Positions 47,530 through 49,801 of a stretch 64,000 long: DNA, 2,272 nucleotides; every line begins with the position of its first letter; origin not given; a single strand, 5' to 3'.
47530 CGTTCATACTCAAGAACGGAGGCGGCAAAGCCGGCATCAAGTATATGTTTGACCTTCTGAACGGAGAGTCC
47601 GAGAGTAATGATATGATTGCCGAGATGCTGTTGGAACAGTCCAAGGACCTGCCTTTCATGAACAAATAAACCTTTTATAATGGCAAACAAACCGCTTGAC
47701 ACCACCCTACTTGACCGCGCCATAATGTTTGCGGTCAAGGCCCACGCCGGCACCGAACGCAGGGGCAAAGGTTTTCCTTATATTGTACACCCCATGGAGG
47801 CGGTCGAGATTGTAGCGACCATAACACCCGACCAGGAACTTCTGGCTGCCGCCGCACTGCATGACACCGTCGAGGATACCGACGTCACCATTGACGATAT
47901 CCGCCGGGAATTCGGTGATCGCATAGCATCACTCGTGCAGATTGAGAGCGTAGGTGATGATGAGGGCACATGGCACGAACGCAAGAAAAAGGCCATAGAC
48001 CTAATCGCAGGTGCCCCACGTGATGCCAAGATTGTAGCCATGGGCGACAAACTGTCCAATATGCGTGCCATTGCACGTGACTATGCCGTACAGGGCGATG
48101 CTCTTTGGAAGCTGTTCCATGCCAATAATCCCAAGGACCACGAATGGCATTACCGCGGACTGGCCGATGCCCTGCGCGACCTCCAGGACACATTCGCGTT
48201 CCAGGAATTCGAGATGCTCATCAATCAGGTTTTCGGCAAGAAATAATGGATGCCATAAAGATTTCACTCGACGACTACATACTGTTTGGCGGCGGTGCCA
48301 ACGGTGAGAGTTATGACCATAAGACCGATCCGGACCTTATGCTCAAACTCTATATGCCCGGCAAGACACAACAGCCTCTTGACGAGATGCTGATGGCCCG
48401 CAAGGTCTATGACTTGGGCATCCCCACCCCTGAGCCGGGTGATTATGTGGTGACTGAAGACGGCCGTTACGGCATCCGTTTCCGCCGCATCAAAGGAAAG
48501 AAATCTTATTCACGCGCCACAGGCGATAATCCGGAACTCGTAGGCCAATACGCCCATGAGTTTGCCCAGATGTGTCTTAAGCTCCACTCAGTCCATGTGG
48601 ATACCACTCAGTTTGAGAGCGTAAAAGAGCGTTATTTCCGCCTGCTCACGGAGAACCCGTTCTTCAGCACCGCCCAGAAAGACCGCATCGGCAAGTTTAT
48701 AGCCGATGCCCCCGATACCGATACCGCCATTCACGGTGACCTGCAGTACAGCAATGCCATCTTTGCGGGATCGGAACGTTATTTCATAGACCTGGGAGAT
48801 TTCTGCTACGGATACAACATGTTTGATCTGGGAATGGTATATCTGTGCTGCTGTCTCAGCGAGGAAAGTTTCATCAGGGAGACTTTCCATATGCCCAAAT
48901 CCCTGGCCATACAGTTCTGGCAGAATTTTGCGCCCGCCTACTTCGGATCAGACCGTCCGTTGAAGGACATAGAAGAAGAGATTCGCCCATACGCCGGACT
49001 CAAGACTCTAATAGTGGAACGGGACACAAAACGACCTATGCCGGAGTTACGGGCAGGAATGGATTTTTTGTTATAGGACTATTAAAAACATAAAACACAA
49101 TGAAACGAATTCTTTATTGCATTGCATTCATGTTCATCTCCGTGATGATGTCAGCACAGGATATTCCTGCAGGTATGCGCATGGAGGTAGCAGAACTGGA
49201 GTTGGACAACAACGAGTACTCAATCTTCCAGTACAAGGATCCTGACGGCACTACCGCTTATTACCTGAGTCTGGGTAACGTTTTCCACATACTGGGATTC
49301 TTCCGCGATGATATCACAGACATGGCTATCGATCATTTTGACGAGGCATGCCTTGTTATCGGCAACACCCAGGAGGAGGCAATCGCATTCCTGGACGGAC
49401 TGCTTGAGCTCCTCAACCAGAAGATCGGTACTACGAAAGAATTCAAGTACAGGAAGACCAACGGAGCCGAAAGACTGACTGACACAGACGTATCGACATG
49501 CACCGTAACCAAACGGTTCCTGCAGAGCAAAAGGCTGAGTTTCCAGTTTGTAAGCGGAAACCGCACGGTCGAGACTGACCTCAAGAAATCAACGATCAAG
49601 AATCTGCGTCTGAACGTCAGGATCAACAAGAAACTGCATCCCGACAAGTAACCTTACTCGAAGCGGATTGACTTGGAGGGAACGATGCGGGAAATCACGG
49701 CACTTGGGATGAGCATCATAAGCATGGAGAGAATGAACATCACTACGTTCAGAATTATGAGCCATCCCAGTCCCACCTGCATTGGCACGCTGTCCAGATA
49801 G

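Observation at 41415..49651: Eight-gene operon linking an RsbU/RsbW/RsbV-type partner switch to a K+/H+ antiporter and separate alarmone synthetase and hydrolase genes, with no sigma factor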

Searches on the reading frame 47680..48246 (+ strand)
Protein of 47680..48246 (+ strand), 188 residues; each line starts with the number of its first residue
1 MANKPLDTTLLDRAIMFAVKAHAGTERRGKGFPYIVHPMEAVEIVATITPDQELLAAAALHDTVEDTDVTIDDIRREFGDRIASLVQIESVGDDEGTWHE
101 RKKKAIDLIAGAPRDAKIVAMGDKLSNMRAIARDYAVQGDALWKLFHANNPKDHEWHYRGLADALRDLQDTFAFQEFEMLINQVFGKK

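Call 4: search_protein_families(library=pfam, proteins=[window:47680-48246:+], max_evalue=0.01)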
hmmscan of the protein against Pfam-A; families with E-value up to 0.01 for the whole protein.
window:47680-48246:+ (188 aa): 2 families
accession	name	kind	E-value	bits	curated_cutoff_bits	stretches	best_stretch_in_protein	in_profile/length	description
PF13328.12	HD_4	-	7.7e-17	61.9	27.2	1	14-135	1-138/156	HD domain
PF01966.28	HD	-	0.0087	16.8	22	0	35-71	2-46/116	HD domain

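Call 5: search_protein_families(library=ncbifam, proteins=[window:47680-48246:+], max_evalue=0.01)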
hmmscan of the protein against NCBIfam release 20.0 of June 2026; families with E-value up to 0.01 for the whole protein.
window:47680-48246:+ (188 aa): 2 families
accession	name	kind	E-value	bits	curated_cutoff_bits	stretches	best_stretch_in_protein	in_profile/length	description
TIGR00691.1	spoT_relA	subfamily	3.6e-21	75.2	499.2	1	14-131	1-122/687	RelA/SpoT family protein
NF008303.0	PRK11092.1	equivalog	2.7e-16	58.9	947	1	10-93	22-104/702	bifunctional GTP diphosphokinase/guanosine-3',5'-bis pyrophosphate 3'-pyrophosphohydrolase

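Call 8: search_protein_families(library=padloc, proteins=[window:47680-48246:+], max_evalue=0.01)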
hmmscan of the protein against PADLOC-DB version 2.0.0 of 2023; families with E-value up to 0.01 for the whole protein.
window:47680-48246:+ (188 aa): 0 families

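Call 28: search_solved_structures(query=window:47680-48243:+, max_evalue=0.01, show_alignments=4)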
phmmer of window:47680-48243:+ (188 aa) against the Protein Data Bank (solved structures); distinct sequences matched with E-value up to 0.01: 22.
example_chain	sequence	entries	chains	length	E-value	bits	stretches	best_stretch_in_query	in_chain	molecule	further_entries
4yf1_A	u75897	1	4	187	2.2e-21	79.7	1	12-166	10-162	Lmo0812 protein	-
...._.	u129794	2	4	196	1.7e-19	73.5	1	11-158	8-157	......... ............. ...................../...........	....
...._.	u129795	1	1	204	4.4e-18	69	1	11-162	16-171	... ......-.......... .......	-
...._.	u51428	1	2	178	9.5e-16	61.3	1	13-133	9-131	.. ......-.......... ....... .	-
5xnx_A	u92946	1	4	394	4e-15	59.3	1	6-131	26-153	Bifunctional (p)ppGpp synthase/hydrolase RelA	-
5vxa_A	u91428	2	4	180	8.9e-15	58.2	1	13-133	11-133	Guanosine-3',5'-bis(diphosphate) 3'-pyrophosphohydrolase MESH1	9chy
8acu_A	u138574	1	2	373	1.3e-14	57.6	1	10-131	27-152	GTP pyrophosphokinase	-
6yxa_A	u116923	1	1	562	2.7e-14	56.6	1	10-131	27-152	GTP pyrophosphokinase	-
1vj7_A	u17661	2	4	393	3e-14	56.4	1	7-132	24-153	Bifunctional RELA/SPOT | Bifunctional (p)ppGpp synthase/hydrolase RelA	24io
8fr8_I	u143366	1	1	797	1.7e-13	54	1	7-131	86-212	GTP pyrophosphokinase RelA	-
3nqw_A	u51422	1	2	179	8e-13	51.8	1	16-131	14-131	CG11900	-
6s2v_A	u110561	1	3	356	1.1e-12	51.4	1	11-131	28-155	(P)ppGpp synthetase I, SpoT/RelA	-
6s2t_A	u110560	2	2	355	1.1e-12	51.3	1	11-131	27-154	(P)ppGpp synthetase I, SpoT/RelA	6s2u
7ohg_A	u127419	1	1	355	1.2e-12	51.3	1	11-131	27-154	Guanosine-3',5'-bis(Diphosphate) 3'-pyrophosphohydrolase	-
9s6k_B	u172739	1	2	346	1.5e-12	50.9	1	4-130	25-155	GTP pyrophosphokinase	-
7smg_A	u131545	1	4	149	1.1e-08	38.4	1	8-86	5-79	(p)ppApp hydrolase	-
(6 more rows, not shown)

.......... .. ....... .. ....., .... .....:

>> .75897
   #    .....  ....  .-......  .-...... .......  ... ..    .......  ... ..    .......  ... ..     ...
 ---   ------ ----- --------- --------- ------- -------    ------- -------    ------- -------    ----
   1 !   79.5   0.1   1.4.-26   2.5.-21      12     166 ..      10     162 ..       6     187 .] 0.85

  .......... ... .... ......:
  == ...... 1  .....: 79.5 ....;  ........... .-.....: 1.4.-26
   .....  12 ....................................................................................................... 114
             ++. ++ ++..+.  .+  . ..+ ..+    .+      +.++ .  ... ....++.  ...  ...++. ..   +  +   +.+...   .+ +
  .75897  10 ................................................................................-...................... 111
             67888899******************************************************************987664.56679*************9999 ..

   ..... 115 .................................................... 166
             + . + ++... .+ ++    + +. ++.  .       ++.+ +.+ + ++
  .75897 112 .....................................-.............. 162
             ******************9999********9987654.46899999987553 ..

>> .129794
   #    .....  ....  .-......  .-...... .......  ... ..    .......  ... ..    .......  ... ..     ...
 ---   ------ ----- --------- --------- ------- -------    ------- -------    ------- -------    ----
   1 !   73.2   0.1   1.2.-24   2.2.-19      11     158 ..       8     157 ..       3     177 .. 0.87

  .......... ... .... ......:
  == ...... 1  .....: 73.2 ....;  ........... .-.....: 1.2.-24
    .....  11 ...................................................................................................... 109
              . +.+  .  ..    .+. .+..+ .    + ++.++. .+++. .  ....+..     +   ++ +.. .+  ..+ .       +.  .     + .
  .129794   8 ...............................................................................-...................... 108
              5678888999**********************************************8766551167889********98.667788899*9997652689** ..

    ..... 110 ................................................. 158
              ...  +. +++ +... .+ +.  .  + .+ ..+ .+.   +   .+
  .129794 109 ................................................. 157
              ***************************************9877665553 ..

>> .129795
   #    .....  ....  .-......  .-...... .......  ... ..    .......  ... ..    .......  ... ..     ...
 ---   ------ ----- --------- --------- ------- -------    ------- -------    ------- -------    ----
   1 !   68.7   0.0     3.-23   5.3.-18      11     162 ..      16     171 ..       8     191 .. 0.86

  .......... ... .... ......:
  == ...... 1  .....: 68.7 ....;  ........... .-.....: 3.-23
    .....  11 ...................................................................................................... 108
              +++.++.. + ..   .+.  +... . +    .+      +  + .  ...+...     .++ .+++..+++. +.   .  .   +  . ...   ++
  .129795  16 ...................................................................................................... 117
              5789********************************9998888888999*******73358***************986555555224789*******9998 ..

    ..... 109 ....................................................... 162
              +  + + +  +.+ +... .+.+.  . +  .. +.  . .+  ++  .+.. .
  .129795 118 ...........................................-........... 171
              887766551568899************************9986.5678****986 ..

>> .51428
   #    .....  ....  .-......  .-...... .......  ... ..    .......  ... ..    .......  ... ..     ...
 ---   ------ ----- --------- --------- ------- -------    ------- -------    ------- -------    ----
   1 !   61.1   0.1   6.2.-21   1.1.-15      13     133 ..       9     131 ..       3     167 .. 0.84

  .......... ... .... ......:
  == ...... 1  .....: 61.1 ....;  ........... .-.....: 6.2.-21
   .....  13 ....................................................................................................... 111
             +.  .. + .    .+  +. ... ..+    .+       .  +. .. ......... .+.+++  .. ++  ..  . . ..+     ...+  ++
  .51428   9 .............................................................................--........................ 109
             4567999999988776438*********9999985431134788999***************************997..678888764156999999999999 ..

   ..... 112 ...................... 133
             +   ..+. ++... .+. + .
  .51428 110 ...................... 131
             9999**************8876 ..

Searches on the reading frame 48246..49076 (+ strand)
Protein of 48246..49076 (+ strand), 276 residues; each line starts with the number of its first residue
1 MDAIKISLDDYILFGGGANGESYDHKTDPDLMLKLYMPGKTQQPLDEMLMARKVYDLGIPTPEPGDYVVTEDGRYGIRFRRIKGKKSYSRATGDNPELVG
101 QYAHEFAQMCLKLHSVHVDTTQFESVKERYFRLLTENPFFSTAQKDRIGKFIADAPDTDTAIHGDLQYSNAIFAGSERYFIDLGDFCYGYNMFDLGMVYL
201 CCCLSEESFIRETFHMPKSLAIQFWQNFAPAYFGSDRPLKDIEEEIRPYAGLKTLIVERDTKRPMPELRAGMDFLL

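Call 4: search_protein_families(library=pfam, proteins=[window:48246-49076:+], max_evalue=0.01)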
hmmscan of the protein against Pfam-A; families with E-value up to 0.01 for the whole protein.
window:48246-49076:+ (276 aa): 1 family
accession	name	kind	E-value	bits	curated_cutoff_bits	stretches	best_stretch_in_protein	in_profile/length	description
PF01636.29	APH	-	9.5e-13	48.9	23.2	1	13-199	4-210/239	Phosphotransferase enzyme family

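Call 5: search_protein_families(library=ncbifam, proteins=[window:48246-49076:+], max_evalue=0.01)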
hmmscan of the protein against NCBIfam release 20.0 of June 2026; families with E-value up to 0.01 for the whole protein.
window:48246-49076:+ (276 aa): 3 families
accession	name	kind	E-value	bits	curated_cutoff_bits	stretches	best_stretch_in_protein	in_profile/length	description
TIGR02172.1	Fb_sc_TIGR02172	paralog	1.8e-67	227.5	228.2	1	6-232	1-226/226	TIGR02172 family protein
TIGR03724.2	arch_bud32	equivalog_domain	5.9e-05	22.6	125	1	143-184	89-129/193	KEOPS complex kinase/ATPase Bud32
NF011462.0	PRK14879.1-3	equivalog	0.005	16.6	174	0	146-184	89-126/192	Kae1-associated kinase Bud32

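Call 8: search_protein_families(library=padloc, proteins=[window:48246-49076:+], max_evalue=0.01)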
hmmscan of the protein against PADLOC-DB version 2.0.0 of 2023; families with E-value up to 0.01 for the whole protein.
window:48246-49076:+ (276 aa): 0 families

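Call 40: search_solved_structures(query=window:48246-49073:+, max_evalue=1)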
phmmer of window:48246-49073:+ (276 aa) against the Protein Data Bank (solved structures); distinct sequences matched with E-value up to 1: 2.
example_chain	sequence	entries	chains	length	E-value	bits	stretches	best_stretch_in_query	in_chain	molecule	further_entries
3oqv_A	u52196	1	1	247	0.77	12.4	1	85-164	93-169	AlbC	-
4q24_A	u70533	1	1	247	0.78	12.4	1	85-164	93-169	Cyclo(L-leucyl-L-phenylalanyl) synthase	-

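Call 72: search_solved_structures(query=A3, max_evalue=1)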
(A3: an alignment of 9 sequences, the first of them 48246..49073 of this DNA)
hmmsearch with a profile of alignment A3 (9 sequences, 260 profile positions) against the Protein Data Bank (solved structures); distinct sequences matched with E-value up to 1: 61 (the best 60 are shown).
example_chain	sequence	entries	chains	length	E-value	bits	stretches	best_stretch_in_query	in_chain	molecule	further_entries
4feu_A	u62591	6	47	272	0.00052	22.7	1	76-218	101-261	Aminoglycoside 3'-phosphotransferase AphA1-IAB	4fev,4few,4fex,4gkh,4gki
4ej7_A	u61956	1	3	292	0.00062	22.4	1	77-218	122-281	Aminoglycoside 3'-phosphotransferase AphA1-IAB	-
8v3v_A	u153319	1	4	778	0.0014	21.2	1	38-227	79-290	Acyl-Coenzyme A dehydrogenase family, member 11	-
2olc_A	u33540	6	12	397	0.0016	21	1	114-228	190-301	Methylthioribose kinase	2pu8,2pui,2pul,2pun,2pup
8hoe_A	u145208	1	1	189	0.0032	20.1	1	8-80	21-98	Type III effector HopBF1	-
6pwd_A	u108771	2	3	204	0.0039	19.8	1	8-80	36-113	Type III effector HopBF1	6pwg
2pyw_A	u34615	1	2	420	0.0061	19.2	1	153-192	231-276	Uncharacterized protein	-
5igh_A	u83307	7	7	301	0.0071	18.9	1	91-196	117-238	Macrolide 2'-phosphotransferase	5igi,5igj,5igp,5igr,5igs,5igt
3w0m_A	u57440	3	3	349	0.013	18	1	140-195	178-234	Hygromycin-B 4-O-kinase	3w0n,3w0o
3w0r_A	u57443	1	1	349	0.016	17.7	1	140-195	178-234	Hygromycin-B 4-O-kinase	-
4lrj_A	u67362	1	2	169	0.025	17.2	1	9-127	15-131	Effector NleH1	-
8v3u_A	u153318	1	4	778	0.033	16.8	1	38-227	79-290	Acyl-Coenzyme A dehydrogenase family, member 11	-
9x4g_B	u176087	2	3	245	0.034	16.7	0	156-183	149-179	non-specific serine/threonine protein kinase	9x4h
6sui_A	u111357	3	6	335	0.048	16.2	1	125-193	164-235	Phosphotransferase enzyme family protein | Phosphotransferase enzyme family protein, amicoumacin kinase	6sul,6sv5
7dg4_A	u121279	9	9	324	0.05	16.2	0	152-186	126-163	Dual specificity tyrosine-phosphorylation-regulated kinase 2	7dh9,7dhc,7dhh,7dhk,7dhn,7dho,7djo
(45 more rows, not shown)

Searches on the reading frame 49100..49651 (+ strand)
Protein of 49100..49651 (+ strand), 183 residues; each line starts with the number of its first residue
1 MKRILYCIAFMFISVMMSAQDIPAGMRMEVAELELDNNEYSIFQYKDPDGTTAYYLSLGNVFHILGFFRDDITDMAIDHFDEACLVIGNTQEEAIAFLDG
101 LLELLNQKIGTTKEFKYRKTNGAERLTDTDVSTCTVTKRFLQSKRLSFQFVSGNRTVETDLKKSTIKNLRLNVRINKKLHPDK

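Call 4: search_protein_families(library=pfam, proteins=[window:49100-49651:+], max_evalue=0.01)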
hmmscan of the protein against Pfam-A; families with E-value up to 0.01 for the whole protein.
window:49100-49651:+ (183 aa): 0 families

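Call 5: search_protein_families(library=ncbifam, proteins=[window:49100-49651:+], max_evalue=0.01)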
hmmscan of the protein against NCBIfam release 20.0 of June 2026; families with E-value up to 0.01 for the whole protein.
window:49100-49651:+ (183 aa): 0 families

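Call 8: search_protein_families(library=padloc, proteins=[window:49100-49651:+], max_evalue=0.01)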
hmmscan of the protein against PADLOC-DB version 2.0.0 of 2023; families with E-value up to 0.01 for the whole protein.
window:49100-49651:+ (183 aa): 0 families
